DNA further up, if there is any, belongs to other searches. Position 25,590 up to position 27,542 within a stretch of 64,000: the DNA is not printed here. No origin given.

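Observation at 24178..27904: Extracytoplasmic two-protease module: PG-binding caspase-like protein, papain-like protease fused to DUF4384, and an OmpA-like anchor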

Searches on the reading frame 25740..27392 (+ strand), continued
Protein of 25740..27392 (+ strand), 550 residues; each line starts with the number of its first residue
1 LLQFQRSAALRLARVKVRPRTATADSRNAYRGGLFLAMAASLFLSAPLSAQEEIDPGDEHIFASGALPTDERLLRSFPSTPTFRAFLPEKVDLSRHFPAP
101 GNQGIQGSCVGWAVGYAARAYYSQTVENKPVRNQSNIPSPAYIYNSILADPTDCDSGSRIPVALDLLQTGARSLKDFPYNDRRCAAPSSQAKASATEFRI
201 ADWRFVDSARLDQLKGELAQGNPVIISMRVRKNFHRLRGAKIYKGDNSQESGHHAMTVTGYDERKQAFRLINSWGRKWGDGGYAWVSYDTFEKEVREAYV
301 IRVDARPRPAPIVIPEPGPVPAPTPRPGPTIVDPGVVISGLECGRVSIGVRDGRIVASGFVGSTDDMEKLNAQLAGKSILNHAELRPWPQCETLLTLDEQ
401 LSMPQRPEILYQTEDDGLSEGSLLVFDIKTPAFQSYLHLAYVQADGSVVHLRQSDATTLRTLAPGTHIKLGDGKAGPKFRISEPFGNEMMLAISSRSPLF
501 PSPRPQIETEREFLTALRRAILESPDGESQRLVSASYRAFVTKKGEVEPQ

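Call 24: search_protein_families(library=pfam, proteins=[L001:5116-6888:-, L002:4567-6825:-, L004:2649-4661:+, L005:5278-7038:-, L011:9314-10717:+, L021:2773-4887:+, L024:7831-9549:+, L027:1179-2600:+, L032:3377-5287:+, L031:4762-6627:+], max_evalue=0.001)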
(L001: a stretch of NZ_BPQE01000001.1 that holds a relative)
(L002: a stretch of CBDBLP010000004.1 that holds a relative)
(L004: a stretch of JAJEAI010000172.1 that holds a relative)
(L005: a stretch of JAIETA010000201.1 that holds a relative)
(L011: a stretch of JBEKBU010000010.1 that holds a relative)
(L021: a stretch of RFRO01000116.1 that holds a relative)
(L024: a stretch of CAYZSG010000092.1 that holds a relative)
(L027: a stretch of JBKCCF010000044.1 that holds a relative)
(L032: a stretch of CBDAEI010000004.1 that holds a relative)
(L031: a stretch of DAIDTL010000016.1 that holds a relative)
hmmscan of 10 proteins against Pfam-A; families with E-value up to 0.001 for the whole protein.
L001:5116-6888:- (590 aa): 1 family
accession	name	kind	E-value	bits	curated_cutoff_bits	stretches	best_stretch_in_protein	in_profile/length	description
PF00656.27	Peptidase_C14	-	2.4e-30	106.4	21.4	1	54-292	1-233/233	Caspase domain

L002:4567-6825:- (752 aa): 3 families
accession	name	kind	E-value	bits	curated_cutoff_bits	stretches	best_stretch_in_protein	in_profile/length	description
PF03781.23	FGE-sulfatase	-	5.9e-56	190.4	23.3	1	500-746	1-253/255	Sulfatase-modifying factor enzyme 1-like domain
PF00656.27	Peptidase_C14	-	1.8e-34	119.9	21.4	1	55-273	2-228/233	Caspase domain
PF01471.23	PG_binding_1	-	1.6e-10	41.5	23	1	402-454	2-54/57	Putative peptidoglycan binding domain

L004:2649-4661:+ (670 aa): 3 families
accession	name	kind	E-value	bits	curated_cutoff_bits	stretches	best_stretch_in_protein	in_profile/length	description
PF02493.26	MORN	-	1.4e-50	166.6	22.5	7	525-547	1-23/23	MORN repeat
PF00656.27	Peptidase_C14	-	8.6e-35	120.9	21.4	1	28-247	2-229/233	Caspase domain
PF01471.23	PG_binding_1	-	5.4e-10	39.7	23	1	340-390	2-52/57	Putative peptidoglycan binding domain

L005:5278-7038:- (586 aa): 9 families
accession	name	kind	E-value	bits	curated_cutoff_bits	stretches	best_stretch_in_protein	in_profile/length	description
PF00656.27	Peptidase_C14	-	4.2e-30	105.6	21.4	1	88-323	1-233/233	Caspase domain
PF13174.12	TPR_6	-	1.7e-09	38.1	26.3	0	536-567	1-32/33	Tetratricopeptide repeat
PF13428.12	TPR_14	-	1.3e-07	32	23.5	0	465-496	5-36/44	Tetratricopeptide repeat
PF13525.12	YfiO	-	3.2e-07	30.8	25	1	460-532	4-76/203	Outer membrane lipoprotein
PF13432.12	TPR_16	-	7.2e-07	30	32.7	1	470-532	6-65/65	Tetratricopeptide repeat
PF14559.12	TPR_19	-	2.1e-06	28.4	25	0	472-514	2-41/68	Tetratricopeptide repeat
PF07719.23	TPR_2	-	1.3e-05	25.4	27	0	500-531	3-34/34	Tetratricopeptide repeat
PF13512.12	TPR_18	-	0.00065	20.3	21.9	0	459-544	8-93/145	Tetratricopeptide repeat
PF13371.12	TPR_9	-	0.00083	19.8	35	0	460-497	28-65/73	Tetratricopeptide repeat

L011:9314-10717:+ (467 aa): 2 families
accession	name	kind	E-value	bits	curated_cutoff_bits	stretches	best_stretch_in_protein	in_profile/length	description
PF00656.27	Peptidase_C14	-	8e-34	117.8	21.4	1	40-254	2-230/233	Caspase domain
PF03781.23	FGE-sulfatase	-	2.1e-32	113.3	23.3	1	298-464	38-254/255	Sulfatase-modifying factor enzyme 1-like domain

L021:2773-4887:+ (704 aa): 3 families
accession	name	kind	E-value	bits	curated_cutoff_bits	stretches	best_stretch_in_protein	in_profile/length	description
PF00656.27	Peptidase_C14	-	2.7e-42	145.5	21.4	1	483-701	1-233/233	Caspase domain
PF02493.26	MORN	-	9.5e-39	129.4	22.5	3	376-397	1-22/23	MORN repeat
PF12770.12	CHAT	-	4.1e-05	23.6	24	1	471-613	69-203/289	CHAT domain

L024:7831-9549:+ (572 aa): 2 families
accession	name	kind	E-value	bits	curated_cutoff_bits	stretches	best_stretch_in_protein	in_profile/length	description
PF00656.27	Peptidase_C14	-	6.7e-42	144.2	21.4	1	35-260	1-232/233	Caspase domain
PF14295.12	PAN_4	-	0.00035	21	27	1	380-418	12-50/51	PAN domain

L027:1179-2600:+ (473 aa): 1 family
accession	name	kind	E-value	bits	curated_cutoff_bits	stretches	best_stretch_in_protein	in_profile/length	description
PF00656.27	Peptidase_C14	-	2.6e-33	116.1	21.4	1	241-463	2-229/233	Caspase domain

L032:3377-5287:+ (636 aa): 2 families
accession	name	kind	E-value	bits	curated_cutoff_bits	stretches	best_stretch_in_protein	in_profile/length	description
PF03781.23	FGE-sulfatase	-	7.5e-41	140.9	23.3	1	390-633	2-255/255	Sulfatase-modifying factor enzyme 1-like domain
PF00656.27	Peptidase_C14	-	2.1e-36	126.2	21.4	1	68-283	2-231/233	Caspase domain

L031:4762-6627:+ (621 aa): 3 families
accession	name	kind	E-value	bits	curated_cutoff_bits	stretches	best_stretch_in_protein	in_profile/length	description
PF03781.23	FGE-sulfatase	-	2.1e-68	231.2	23.3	1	373-618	1-255/255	Sulfatase-modifying factor enzyme 1-like domain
PF00656.27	Peptidase_C14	-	3.7e-44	151.6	21.4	1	38-255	1-233/233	Caspase domain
PF01364.23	Peptidase_C25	-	0.00061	19.6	23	1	30-232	149-343/374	Peptidase family C25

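Call 30: predict_structure(alignment_id=A1)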
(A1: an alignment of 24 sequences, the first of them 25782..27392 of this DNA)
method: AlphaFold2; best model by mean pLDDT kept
length: 536 residues; sequences in the alignment: 24
mean_pLDDT: 80.8   pTM: 0.56
mean pLDDT of the five models: 80.8, 80.8, 79.7, 78.5, 77.4
residues with pLDDT >= 90: 244; 70-90: 183; 50-70: 35; < 50: 74
segments of 3 or more residues with pLDDT < 50: 1-44, 292-299, 301-304, 310-319, 533-536
pLDDT, mean of each block of 10 residues (from residue 1): 38 38 42 36 58 91 78 81 91 93 89 81 94 91 95 94 86 90 91 90 91 93 91 88 96 96 93 96 90 39 50 43 79 86 91 92 90 89 88 87 79 92 92 88 69 89 83 92 85 88 80 67 90 40
secondary structure, 60 per line:
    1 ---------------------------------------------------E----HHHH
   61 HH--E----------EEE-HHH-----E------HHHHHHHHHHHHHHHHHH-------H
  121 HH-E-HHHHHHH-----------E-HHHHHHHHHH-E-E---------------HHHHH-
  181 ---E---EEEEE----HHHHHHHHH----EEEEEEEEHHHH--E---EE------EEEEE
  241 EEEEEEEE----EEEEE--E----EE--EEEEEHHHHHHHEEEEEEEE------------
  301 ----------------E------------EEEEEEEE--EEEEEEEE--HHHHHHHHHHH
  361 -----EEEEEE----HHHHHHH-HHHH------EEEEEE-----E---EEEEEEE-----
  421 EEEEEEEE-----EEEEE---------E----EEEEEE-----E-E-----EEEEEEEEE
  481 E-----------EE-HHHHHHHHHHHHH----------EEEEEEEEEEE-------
elements in order: H57-62 E76-78 H95-112 H126-132 H146-155 H175-179 E188-192 H197-205 E210-217 H218-221 E236-248 E253-257 E269-273 H274-280 E281-288 E330-337 E340-347 H350-360 E366-371 H376-382 H384-387 E394-399 E409-415 E421-428 E434-438 E453-458 E472-481 H496-508 E519-529

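Call 33: fold_search(model_id=the predicted structure, library=pdb)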
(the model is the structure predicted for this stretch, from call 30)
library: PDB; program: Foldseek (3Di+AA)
matches with E <= 10: 1077; with E <= 0.001: 272
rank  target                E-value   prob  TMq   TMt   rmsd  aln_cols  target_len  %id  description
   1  3ois_A                1.0e-18  1.00  0.41  0.79   3.3       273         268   24  Crystal Structure Xylellain, a cysteine protease from Xylella fastidiosa (released 2011-08-03)
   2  3ois_B                1.8e-18  1.00  0.40  0.78   2.8       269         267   25  Crystal Structure Xylellain, a cysteine protease from Xylella fastidiosa (released 2011-08-03)
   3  5vcn_A                8.5e-14  1.00  0.36  0.82   2.9       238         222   19  THE CRYSTAL STRUCTURE OF DER P 1 ALLERGEN COMPLEXED WITH FAB FRAGMENT OF MAB 5H8 (released 2017-04-26)
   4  5vpk_A                9.5e-14  1.00  0.37  0.85   2.5       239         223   18  CRYSTAL STRUCTURE OF MITE ALLERGEN DER F 1 (released 2017-05-24)
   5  7pck_A                1.4e-13  1.00  0.38  0.63   3.4       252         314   17  CRYSTAL STRUCTURE OF WILD TYPE HUMAN PROCATHEPSIN K (released 1999-10-25)
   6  7pck_C                2.1e-13  1.00  0.38  0.63   3.5       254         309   17  CRYSTAL STRUCTURE OF WILD TYPE HUMAN PROCATHEPSIN K (released 1999-10-25)
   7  7pck_B                2.4e-13  1.00  0.39  0.64   3.4       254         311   17  CRYSTAL STRUCTURE OF WILD TYPE HUMAN PROCATHEPSIN K (released 1999-10-25)
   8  7pck_D                4.1e-13  1.00  0.36  0.62   6.8       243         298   17  CRYSTAL STRUCTURE OF WILD TYPE HUMAN PROCATHEPSIN K (released 1999-10-25)
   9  2as8_A                9.1e-13  1.00  0.37  0.85   2.5       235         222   19  Crystal structure of mature and fully active Der p 1 allergen (released 2005-12-06)
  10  5tdi                  1.9e-12  1.00  0.35  0.82   2.9       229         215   17  Crystal structure of Cathepsin K with a covalently-linked inhibitor at 1.4 Angstrom resolution. (released 2017-01-25)
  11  8v57_A                1.9e-12  1.00  0.34  0.80   3.5       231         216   20  Complex of murine cathepsin K with bound cystatin C inhibitor (released 2024-10-09)
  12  3tnx_A                2.1e-12  1.00  0.34  0.58   8.1       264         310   16  Structure of the precursor of a thermostable variant of papain at 2.6 Angstroem resolution (released 2012-09-12)
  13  5jt8_B                2.3e-12  1.00  0.35  0.58   4.3       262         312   19  Structural basis for the limited antibody cross reactivity between the mite allergens Blo t 1 and Der p 1 (released 2017-05-24)
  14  1xkg                  2.5e-12  1.00  0.38  0.66   3.4       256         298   18  Crystal structure of the major house dust mite allergen Der p 1 in its pro form at 1.61 A resolution (released 2005-06-28)
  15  4qrg_A                2.5e-12  1.00  0.35  0.60   7.4       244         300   17  Crystal structure of I86L mutant of papain (released 2015-08-05)
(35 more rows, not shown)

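Call 55: find_encoding_contigs(protein=P0022, flank=9000, max_places=1)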
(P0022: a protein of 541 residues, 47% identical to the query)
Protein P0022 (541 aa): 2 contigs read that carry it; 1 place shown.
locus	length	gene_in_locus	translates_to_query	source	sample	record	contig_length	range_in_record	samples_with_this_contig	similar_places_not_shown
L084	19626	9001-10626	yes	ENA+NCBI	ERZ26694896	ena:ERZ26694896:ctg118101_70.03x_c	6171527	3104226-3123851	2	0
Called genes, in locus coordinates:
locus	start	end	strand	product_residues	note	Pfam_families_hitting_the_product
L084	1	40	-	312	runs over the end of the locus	PF13384:HTH_23 (faint), PF12762:DDE_Tnp_IS1595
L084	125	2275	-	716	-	-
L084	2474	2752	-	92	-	-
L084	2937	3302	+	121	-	PF00072:Response_reg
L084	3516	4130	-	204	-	-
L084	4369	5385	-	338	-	PF05598:DUF772, PF01609:DDE_Tnp_1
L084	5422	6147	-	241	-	PF13276:HTH_21, PF00665:rve, PF13683:rve_3, PF13333:rve_2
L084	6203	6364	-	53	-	-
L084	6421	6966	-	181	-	PF00656:Peptidase_C14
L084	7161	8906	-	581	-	PF00656:Peptidase_C14, PF01471:PG_binding_1, PF02493:MORN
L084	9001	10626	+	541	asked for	PF00112:Peptidase_C1, PF13529:Peptidase_C39_2 (weak), PF14326:DUF4384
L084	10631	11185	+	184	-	PF00691:OmpA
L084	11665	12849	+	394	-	PF09994:T6SS_Tle1-like_cat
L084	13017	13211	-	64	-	-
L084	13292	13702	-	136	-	-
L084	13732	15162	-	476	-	PF13365:Trypsin_2, PF08238:Sel1 (weak), PF08239:SH3_3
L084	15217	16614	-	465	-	PF08751:TrwC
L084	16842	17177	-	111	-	PF03747:ADP_ribosyl_GH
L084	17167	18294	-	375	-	PF10117:McrBC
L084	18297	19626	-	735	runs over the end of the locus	PF28527:DUF8425, PF01695:IstB_IS21 (faint), PF20720:nSTAND3 (weak), PF00004:AAA (faint), PF07728:AAA_5, PF13401:AAA_22 (faint), PF28529:McrB_lid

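Call 56: find_encoding_contigs(protein=P0066, flank=9000, max_places=1)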
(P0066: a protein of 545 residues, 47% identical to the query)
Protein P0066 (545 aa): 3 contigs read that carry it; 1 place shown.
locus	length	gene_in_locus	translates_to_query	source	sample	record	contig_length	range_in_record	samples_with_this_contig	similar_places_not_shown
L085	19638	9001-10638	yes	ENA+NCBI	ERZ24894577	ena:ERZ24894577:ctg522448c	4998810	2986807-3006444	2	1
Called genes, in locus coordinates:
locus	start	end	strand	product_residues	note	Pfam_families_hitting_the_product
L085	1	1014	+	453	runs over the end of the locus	PF05598:DUF772, PF01609:DDE_Tnp_1, PF13751:DDE_Tnp_1_6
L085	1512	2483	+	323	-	-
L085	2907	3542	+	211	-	PF10686:YAcAr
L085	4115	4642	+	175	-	-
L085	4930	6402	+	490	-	-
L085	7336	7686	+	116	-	PF00583:Acetyltransf_1, PF13673:Acetyltransf_10, PF13508:Acetyltransf_7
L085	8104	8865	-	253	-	-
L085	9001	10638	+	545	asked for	PF00112:Peptidase_C1, PF13529:Peptidase_C39_2, PF14326:DUF4384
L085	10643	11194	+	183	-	PF00691:OmpA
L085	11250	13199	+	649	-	PF00656:Peptidase_C14, PF01471:PG_binding_1, PF02493:MORN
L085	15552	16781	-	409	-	PF13356:Arm-DNA-bind_3, PF00589:Phage_integrase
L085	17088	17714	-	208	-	PF00857:Isochorismatase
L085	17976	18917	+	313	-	PF16868:NMT1_3, PF09084:NMT1 (weak)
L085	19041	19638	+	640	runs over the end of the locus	PF06808:DctM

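Call 63: search_protein_families(library=pfam, alignment_id=A5, max_evalue=0.00001)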
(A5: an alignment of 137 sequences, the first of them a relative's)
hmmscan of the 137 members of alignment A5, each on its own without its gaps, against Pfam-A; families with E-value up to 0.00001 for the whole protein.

A. member 1, L001:2-901:+ (299 aa): 0 families

B. families by the number of members that match (of 137 scanned): 154 families (the first 25 are shown)
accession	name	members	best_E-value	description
PF14362.11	DUF4407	4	5.1e-62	Domain of unknown function (DUF4407)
PF03401.19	TctC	3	1.6e-42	Tripartite tricarboxylate transporter family receptor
PF04321.23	RmlD_sub_bind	2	6.1e-97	RmlD substrate binding domain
PF16363.11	GDP_Man_Dehyd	2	9.1e-90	GDP-mannose 4,6 dehydratase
PF00483.29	NTP_transferase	2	1.8e-71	Nucleotidyl transferase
PF01370.27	Epimerase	2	1.4e-69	NAD dependent epimerase/dehydratase family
PF00999.27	Na_H_Exchanger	2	2.3e-53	Sodium/hydrogen exchanger, transmembrane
PF00990.26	GGDEF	2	2.1e-40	Diguanylate cyclase, GGDEF domain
PF00005.33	ABC_tran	2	6.2e-38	ABC transporter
PF00072.30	Response_reg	2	2.6e-27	Response regulator receiver domain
PF25173.1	Beta-prop_WDR3_1st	2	2.9e-27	WDR3 first beta-propeller domain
PF02254.24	TrkA_N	2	1.5e-26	TrkA-N domain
PF00400.38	WD40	2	5.4e-26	WD domain, G-beta repeat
PF25174.1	Beta-prop_THOC3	2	2.3e-23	THOC3 beta-propeller domain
PF00528.27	BPD_transp_1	2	2.7e-23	Binding-protein-dependent transport system inner membrane component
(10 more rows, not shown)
